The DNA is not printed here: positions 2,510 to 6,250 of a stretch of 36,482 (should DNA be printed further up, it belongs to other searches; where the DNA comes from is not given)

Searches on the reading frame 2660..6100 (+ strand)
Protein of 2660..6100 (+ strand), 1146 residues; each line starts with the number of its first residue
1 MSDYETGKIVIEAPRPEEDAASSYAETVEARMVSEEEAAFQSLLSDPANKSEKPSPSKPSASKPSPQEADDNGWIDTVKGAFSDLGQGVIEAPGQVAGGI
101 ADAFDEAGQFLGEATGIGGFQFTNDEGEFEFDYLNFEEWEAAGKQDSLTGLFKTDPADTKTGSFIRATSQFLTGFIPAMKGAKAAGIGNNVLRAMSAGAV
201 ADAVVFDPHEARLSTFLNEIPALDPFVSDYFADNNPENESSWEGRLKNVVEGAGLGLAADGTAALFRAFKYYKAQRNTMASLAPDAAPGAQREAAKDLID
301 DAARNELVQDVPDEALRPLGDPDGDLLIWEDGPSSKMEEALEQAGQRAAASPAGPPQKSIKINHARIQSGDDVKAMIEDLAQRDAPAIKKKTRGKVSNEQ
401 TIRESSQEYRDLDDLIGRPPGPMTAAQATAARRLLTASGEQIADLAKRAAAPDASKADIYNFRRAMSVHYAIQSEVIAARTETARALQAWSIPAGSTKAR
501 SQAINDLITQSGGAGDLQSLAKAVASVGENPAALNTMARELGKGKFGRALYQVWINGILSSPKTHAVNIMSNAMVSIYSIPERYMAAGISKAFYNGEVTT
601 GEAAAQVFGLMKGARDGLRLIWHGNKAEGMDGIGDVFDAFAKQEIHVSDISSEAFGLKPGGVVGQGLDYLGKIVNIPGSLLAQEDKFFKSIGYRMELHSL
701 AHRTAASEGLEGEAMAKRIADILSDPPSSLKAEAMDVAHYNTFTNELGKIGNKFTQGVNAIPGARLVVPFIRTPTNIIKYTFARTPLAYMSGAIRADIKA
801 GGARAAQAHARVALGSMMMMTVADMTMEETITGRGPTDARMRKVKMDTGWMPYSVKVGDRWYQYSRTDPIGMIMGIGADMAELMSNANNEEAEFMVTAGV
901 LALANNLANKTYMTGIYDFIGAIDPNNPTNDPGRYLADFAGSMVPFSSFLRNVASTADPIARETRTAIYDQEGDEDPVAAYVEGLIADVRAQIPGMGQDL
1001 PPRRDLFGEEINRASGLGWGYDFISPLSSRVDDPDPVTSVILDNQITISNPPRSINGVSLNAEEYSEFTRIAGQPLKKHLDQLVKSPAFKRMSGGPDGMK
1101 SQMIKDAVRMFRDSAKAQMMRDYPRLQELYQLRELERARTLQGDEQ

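Call 90: search_protein_families(library=phrogs, proteins=[window:2660-6100:+], max_evalue=0.001)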
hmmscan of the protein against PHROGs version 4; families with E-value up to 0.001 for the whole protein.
window:2660-6100:+ (1146 aa): 1 family
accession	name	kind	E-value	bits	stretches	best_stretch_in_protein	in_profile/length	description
phrog_6651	-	head and packaging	4.6e-55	188.2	3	679-1139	861-1355/1375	internal virion protein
